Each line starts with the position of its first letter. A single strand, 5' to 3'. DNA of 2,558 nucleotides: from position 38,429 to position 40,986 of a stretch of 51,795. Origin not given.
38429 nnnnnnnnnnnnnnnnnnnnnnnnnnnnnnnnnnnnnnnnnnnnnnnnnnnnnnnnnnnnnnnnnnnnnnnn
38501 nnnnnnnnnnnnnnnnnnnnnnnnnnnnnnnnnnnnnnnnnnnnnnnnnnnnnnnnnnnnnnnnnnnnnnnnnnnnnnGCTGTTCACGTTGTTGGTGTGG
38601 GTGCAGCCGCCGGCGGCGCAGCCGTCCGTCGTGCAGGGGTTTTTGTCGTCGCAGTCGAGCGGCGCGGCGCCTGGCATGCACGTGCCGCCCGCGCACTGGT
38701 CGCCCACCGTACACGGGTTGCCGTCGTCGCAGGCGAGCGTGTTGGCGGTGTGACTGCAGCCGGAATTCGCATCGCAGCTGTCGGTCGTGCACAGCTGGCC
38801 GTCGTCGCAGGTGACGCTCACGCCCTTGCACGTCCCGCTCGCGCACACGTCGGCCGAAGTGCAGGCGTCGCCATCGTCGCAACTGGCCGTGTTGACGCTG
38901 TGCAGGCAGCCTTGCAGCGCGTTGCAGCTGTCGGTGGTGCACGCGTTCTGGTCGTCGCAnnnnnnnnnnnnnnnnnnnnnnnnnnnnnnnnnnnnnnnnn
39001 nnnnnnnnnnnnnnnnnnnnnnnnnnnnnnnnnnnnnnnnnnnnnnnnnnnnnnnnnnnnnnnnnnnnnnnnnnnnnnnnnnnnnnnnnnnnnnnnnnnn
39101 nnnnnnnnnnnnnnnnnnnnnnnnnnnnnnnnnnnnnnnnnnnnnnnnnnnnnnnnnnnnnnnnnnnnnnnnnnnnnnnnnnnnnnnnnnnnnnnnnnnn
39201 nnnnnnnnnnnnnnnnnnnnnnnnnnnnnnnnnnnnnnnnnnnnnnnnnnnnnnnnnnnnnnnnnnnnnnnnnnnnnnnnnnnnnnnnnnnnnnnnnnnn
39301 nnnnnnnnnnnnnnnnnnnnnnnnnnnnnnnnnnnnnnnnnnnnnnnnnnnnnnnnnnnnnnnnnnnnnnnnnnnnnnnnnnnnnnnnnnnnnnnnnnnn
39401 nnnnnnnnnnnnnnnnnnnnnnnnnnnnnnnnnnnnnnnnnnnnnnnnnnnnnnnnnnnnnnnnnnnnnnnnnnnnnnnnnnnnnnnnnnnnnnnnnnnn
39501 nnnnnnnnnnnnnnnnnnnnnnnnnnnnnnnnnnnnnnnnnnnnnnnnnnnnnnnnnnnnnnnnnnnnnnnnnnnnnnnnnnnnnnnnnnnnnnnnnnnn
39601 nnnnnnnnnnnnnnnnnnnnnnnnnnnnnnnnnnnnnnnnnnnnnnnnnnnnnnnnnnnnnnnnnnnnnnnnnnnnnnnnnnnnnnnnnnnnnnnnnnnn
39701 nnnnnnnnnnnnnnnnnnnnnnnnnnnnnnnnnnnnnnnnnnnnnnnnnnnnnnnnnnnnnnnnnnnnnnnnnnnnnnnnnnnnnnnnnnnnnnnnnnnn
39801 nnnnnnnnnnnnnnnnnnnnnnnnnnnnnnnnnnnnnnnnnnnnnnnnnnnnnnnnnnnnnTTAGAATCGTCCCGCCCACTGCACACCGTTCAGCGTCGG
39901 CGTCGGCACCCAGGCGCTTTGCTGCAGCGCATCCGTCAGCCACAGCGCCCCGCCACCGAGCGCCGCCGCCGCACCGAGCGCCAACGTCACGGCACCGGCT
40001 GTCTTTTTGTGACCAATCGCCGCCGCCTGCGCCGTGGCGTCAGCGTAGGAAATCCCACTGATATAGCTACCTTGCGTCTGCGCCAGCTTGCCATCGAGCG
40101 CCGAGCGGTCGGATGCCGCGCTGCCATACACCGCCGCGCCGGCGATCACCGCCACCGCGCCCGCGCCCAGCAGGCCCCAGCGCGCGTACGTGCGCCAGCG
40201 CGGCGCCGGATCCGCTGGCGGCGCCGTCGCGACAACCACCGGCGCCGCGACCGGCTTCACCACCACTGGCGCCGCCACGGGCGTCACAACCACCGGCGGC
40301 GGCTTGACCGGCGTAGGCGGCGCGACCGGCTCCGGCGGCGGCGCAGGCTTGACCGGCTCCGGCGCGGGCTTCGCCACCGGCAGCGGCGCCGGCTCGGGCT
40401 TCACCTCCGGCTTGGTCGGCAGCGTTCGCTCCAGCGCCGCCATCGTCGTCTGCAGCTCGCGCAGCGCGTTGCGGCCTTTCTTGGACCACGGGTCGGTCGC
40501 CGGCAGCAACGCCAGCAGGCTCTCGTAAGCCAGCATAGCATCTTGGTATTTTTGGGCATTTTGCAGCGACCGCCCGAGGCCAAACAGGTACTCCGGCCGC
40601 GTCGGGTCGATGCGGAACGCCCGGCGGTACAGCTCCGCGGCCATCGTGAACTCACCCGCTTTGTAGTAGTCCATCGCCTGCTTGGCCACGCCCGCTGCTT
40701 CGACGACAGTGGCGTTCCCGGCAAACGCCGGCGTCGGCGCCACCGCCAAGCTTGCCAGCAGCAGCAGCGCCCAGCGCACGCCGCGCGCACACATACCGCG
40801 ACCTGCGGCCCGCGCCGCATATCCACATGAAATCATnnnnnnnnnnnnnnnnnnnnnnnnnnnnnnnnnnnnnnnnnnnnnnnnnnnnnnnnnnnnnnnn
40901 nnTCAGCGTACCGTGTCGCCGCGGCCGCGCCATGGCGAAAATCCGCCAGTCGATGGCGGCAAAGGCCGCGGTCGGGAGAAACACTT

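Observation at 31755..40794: LysR-centred locus of two giant Cys-rich 'slime-mold-type' repeat lipoproteins plus a TPR/Pro-rich partner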

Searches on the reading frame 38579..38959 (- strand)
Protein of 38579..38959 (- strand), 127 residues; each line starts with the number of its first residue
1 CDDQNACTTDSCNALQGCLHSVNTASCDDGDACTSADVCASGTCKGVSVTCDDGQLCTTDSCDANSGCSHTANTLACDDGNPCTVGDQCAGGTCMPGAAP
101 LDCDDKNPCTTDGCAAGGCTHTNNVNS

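Call 53: find_homologous_proteins(query=window:38579-38959:-, max_evalue=0.00001)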
Query seq(127 aa) (127 aa): 40 proteins with E <= 0.00001 among 87 candidates.
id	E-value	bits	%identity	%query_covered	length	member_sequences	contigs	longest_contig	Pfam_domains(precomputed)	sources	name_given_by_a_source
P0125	2.8e-29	120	49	97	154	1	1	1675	PF00526.24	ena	-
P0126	2.5e-25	107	61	66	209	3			PF00526.24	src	-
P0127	9.0e-24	102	50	93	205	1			PF00526.24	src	-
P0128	1.3e-23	101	46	99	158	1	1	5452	PF00526.24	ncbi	ncbi:MAG: hypothetical protein WCT11_05175 [Candidatus Magasanikbacteria bacterium]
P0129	4.1e-23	100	43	86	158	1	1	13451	PF00526.24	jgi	jgi:hypothetical protein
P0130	7.2e-20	89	55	74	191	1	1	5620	PF00526.24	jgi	jgi:hypothetical protein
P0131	7.4e-19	86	41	99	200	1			PF00526.24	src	-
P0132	8.9e-19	86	52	67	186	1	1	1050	PF00526.24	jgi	jgi:MYXO-CTERM domain-containing protein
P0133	1.0e-18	85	48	76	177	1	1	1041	PF00526.24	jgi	jgi:hypothetical protein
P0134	4.8e-18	83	48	85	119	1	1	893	PF00526.24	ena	-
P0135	5.8e-14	70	58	57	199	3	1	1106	PF00526.24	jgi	jgi:hypothetical protein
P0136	1.8e-13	68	51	94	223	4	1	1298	PF00526.24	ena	-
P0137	3.4e-13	68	48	70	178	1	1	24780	PF00526.24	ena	-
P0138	3.9e-13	67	52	74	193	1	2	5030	PF00526.24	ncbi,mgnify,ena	mgnify:CR=1 FL=1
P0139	8.6e-13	66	38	100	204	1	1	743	-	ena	-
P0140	3.8e-12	64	45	75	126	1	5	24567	PF00526.24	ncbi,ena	-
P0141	1.1e-11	63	57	52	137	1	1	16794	PF00526.24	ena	-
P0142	4.7e-11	61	58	51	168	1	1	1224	PF00526.24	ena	-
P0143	7.8e-11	60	54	65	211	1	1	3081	PF00526.24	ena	-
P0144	1.0e-10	60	56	57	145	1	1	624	PF00526.24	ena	-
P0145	1.1e-10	59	54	61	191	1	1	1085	PF00526.24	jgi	jgi:hypothetical protein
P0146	1.3e-10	59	44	72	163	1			PF00526.24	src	-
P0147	1.5e-10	59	44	67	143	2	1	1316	PF00526.24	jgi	-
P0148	2.6e-10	58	42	74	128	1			PF00526.24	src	-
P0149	3.0e-10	58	44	80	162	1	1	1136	PF00526.24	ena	-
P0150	5.3e-10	57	39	90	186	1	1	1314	PF00526.24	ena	-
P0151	7.6e-10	57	48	72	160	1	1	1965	PF00526.24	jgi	jgi:hypothetical protein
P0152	9.9e-10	56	51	55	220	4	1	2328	PF00526.24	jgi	jgi:hypothetical protein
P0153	6.5e-9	54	51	67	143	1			PF00526.24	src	-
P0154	1.3e-8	53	41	95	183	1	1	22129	PF00526.24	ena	-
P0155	7.8e-8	50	52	50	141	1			PF00526.24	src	-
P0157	2.8e-7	48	43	84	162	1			PF00526.24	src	-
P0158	3.0e-7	48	44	87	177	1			PF00526.24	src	-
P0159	7.1e-7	47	55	43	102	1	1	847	PF00526.24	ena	-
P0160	8.9e-7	47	50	50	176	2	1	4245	PF00526.24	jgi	jgi:hypothetical protein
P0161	1.1e-6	47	51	54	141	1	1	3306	PF00526.24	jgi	jgi:hypothetical protein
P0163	4.0e-6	45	40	87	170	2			PF00526.24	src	-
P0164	4.3e-6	45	41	91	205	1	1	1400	PF00526.24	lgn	-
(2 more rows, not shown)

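Call 58: predict_structure(alignment_id=A1)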
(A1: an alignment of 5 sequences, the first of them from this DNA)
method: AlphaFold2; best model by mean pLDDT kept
length: 127 residues; sequences in the alignment: 5
mean_pLDDT: 46.8   pTM: 0.23
mean pLDDT of the five models: 46.8, 43.1, 42.0, 41.8, 39.7
residues with pLDDT >= 90: 0; 70-90: 0; 50-70: 32; < 50: 95
segments of 3 or more residues with pLDDT < 50: 4-7, 14-33, 39-60, 66-76, 98-114, 116-119, 121-127
pLDDT, mean of each block of 10 residues (from residue 1): 46 47 41 48 47 46 47 48 54 52 44 48 35
secondary structure, 60 per line:
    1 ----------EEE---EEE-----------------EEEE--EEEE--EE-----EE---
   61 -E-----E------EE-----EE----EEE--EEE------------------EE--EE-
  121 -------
elements in order: E11-13 E17-19 E37-40 E43-46 E88-90 E93-95

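Call 63: search_protein_representatives(protein=window:38579-38959:-)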
Query: 127 residues. Proteins with E-value up to 0.001 (for the whole library): 14274; up to 1e-10: 8198; up to 1e-30: 3165. The best 150 are listed.
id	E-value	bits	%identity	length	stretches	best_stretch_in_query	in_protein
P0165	0.0e+00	1574.6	52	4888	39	1-122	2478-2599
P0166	0.0e+00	1495.2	51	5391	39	1-117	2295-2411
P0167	0.0e+00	1365.9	54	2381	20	1-122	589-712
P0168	0.0e+00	1300.1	49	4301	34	1-114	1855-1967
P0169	0.0e+00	1201.5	57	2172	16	1-124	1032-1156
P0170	0.0e+00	1140.2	51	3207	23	1-112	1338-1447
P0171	0.0e+00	1135.5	46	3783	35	1-119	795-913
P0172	0.0e+00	1104.2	52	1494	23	1-116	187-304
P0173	0.0e+00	1102.8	51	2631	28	16-124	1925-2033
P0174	0.0e+00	1058.8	48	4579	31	1-122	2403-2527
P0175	0.0e+00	1046.6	50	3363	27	5-122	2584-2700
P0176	0.0e+00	1024.5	54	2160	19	1-124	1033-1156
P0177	0.0e+00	1020.9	43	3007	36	1-125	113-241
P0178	0.0e+00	1001.6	53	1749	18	1-124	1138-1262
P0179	2.2e-281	934.7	47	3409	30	1-120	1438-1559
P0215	1.2e-200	673.2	51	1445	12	1-124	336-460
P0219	3.1e-196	658.9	56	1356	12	1-120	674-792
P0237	4.2e-183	616.4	55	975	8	1-123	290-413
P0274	1.3e-165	559.7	48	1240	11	1-120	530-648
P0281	2.8e-161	545.7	57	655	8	1-124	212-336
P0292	3.1e-159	539.0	55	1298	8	1-114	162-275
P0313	3.7e-149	506.4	49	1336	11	1-122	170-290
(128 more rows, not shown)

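Call 64: list_cluster_members(proteins=[P0165, P0166, P0167, P0169, P0172, P0178, P0215, P0219, P0237, P0281])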
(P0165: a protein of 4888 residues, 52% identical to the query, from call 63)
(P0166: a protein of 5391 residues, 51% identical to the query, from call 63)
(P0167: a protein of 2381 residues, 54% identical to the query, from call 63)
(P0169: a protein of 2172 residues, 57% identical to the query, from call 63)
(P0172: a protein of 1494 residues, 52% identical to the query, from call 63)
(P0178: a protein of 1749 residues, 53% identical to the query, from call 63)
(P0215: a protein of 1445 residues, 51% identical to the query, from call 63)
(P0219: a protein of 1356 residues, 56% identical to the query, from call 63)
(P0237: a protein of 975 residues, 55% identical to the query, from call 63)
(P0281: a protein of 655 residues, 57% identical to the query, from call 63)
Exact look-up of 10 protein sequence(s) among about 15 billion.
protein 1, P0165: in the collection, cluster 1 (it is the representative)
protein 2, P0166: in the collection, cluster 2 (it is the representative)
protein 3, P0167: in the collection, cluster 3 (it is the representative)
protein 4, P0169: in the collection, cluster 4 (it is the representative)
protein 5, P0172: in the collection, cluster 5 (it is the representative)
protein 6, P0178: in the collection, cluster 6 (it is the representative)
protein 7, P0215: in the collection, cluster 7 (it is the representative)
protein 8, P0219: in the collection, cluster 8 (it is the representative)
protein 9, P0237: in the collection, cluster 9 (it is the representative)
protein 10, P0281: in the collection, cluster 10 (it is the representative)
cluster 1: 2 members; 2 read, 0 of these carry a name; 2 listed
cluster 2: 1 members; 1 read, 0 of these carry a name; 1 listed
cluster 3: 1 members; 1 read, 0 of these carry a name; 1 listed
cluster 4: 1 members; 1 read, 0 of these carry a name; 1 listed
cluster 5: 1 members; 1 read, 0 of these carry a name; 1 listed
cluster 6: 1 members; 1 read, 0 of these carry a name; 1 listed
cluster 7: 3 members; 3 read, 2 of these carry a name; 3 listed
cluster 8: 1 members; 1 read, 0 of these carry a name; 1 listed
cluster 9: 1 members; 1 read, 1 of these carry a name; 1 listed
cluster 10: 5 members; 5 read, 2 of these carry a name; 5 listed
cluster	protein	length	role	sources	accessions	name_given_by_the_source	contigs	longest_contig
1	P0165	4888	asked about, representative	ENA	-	-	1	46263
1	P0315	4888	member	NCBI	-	-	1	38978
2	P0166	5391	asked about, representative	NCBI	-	-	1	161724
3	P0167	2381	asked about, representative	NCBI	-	-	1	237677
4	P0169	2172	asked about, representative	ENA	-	-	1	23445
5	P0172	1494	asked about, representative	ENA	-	-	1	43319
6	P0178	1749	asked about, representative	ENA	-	-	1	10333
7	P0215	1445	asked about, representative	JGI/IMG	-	hypothetical protein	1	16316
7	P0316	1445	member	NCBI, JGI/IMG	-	hypothetical protein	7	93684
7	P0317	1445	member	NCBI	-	-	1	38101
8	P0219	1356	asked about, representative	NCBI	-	-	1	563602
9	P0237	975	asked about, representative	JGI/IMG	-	hypothetical protein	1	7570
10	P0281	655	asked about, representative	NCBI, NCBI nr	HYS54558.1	MAG TPA: post-COAP-1 domain-containing protein [Thermoanaerobaculia bacterium] | post-COAP-1 domain-containing protein [Thermoanaerobaculia bacterium]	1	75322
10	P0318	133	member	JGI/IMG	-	hypothetical protein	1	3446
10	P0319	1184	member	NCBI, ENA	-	-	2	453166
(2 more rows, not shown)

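Call 66: search_protein_families(library=pfam, proteins=[P0172, P0215, P0219, P0237, P0313, P0292, P0274], max_evalue=0.0001)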
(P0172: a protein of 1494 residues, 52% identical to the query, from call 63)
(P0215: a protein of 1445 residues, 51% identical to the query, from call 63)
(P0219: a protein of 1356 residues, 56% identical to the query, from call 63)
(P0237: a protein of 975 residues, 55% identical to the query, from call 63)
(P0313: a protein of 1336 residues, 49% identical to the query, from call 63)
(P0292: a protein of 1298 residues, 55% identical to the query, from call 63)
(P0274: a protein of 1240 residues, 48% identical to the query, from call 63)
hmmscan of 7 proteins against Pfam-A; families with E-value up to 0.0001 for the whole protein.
P0172 (1494 aa): 2 families
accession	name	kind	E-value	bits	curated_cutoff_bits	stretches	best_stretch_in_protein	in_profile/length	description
PF00526.23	Dicty_CTDC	-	1e-93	307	27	21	239-262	2-23/24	Dictyostelium (slime mold) repeat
PF23416.1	DUF7107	-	2e-07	31.7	24.6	0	56-94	1-42/48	Domain of unknown function (DUF7107)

P0215 (1445 aa): 1 family
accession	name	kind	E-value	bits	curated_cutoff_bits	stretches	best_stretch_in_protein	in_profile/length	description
PF00526.23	Dicty_CTDC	-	4.4e-67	221.9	27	11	387-408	2-23/24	Dictyostelium (slime mold) repeat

P0219 (1356 aa): 3 families
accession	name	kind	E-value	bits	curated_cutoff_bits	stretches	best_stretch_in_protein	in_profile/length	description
PF00526.23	Dicty_CTDC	-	2e-82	270.9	27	8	571-593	1-23/24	Dictyostelium (slime mold) repeat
PF17210.9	SdrD_B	-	4.2e-07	30.6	29.7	1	1271-1334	18-81/112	SdrD B-like domain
PF13620.12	CarboxypepD_reg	-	3.9e-06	27.6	32.3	0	1270-1322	7-62/82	Carboxypeptidase regulatory-like domain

P0237 (975 aa): 1 family
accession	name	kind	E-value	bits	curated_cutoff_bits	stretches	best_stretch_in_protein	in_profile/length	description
PF00526.23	Dicty_CTDC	-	3.3e-63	209.4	27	9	33-54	1-22/24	Dictyostelium (slime mold) repeat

P0313 (1336 aa): 1 family
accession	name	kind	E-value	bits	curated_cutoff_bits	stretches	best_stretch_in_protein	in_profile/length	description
PF00526.23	Dicty_CTDC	-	3.1e-59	196.8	27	7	170-189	2-21/24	Dictyostelium (slime mold) repeat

P0292 (1298 aa): 2 families
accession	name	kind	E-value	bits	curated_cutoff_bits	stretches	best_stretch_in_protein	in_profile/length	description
PF00526.23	Dicty_CTDC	-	6e-47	157.5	27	6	315-335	2-22/24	Dictyostelium (slime mold) repeat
PF07603.17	Lcl_C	-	1.6e-42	145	34.9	2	1056-1166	1-117/117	Lcl C-terminal domain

P0274 (1240 aa): 1 family
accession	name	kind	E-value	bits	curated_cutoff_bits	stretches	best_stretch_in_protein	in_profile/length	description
PF00526.23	Dicty_CTDC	-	2.4e-54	181.2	27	8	731-753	1-23/24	Dictyostelium (slime mold) repeat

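Call 73: find_encoding_contigs(protein=P0313, flank=8000, max_places=3)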
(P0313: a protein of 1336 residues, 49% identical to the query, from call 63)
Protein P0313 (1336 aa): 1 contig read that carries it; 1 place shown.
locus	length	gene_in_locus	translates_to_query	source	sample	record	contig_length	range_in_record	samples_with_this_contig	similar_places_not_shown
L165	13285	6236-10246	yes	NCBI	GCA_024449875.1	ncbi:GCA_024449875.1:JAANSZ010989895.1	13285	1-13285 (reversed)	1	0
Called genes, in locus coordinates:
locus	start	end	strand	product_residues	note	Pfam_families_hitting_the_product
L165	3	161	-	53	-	?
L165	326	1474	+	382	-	-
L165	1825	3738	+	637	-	PF01590:GAF, PF13185:GAF_2, PF13492:GAF_3 (weak), PF00989:PAS (weak), PF13188:PAS_8 (weak), PF08448:PAS_4 (weak), PF00211:Guanylate_cyc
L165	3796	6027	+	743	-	PF13948:DUF4215 (weak)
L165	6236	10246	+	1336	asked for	PF00526:Dicty_CTDC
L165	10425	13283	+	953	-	?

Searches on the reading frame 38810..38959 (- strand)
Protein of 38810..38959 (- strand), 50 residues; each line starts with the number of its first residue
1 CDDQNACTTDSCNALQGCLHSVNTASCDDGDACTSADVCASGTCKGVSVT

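Call 80: search_solved_structures(query=A3, max_evalue=10, show_alignments=3)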
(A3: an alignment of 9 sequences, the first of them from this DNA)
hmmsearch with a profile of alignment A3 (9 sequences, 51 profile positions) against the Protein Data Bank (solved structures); distinct sequences matched with E-value up to 10: 0.

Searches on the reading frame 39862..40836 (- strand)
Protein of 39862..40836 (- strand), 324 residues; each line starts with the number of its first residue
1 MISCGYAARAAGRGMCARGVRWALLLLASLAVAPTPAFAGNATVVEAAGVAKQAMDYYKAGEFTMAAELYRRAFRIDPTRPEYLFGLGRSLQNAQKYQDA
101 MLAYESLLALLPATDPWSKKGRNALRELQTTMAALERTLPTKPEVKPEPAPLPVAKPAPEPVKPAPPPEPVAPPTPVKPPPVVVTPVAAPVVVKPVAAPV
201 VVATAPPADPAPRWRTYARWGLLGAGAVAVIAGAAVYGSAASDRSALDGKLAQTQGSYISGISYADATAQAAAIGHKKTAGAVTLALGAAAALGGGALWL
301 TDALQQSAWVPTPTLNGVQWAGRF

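Call 7: search_protein_families(library=pfam, proteins=[window:39862-40836:-], max_evalue=0.01)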
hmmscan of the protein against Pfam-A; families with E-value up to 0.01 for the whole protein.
window:39862-40836:- (324 aa): 11 families
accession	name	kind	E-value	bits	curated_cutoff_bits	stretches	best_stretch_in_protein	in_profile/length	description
PF07719.23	TPR_2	-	6.9e-10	38.7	27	2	53-79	7-33/34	Tetratricopeptide repeat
PF13428.12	TPR_14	-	3.3e-06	27.7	23.5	1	54-89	8-43/44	Tetratricopeptide repeat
PF00515.34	TPR_1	-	3.9e-06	26.9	27.8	1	54-79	8-33/34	Tetratricopeptide repeat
PF13414.12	TPR_11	-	4e-06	26.9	26.8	1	57-91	4-38/42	TPR repeat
PF13432.12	TPR_16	-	7e-06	26.8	32.7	1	52-112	2-62/65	Tetratricopeptide repeat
PF07720.18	TPR_3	-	0.00016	22.2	20.7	0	81-110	1-30/34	Tetratricopeptide repeat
PF14559.12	TPR_19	-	0.00034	21.3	25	1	58-113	2-57/68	Tetratricopeptide repeat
PF12895.13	ANAPC3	-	0.00052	20.7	27.2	1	54-105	30-80/82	Anaphase-promoting complex, cyclosome, subunit 3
PF13176.12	TPR_7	-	0.00088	19.6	27.9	0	84-110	2-28/36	Tetratricopeptide repeat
PF13174.12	TPR_6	-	0.005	17.8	26.3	0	84-110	3-29/33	Tetratricopeptide repeat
PF13431.12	TPR_17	-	0.0062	17.2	24.4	0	69-100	1-32/34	Tetratricopeptide repeat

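Call 8: search_protein_families(library=ncbifam, proteins=[window:39862-40836:-], max_evalue=0.01)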
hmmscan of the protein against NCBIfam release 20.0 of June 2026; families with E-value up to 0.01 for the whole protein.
window:39862-40836:- (324 aa): 5 families
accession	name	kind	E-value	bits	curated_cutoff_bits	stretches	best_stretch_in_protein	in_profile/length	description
TIGR02552.1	LcrH_SycD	equivalog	9.5e-09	35.1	104.8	1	49-111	20-82/136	SycD/LcrH family type III secretion system chaperone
TIGR03939.1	PGA_TPR_OMP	equivalog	0.00032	19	366.65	1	57-137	96-176/800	poly-beta-1,6 N-acetyl-D-glucosamine export porin PgaA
NF040959.1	MamA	equivalog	0.0047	16.4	200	1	52-113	42-103/204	magnetosome protein MamA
NF052230.1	T9SS_PorE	exception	0.0054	15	600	1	51-123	61-132/648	PorE family type IX secretion system protein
TIGR02521.1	type_IV_pilW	equivalog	0.0097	15.5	154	0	57-109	145-197/234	type IV pilus biogenesis/stability protein PilW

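Call 76: search_protein_families(library=padloc, proteins=[window:39862-40836:-], max_evalue=0.001)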
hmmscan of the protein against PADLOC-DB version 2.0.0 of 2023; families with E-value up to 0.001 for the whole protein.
window:39862-40836:- (324 aa): 0 families
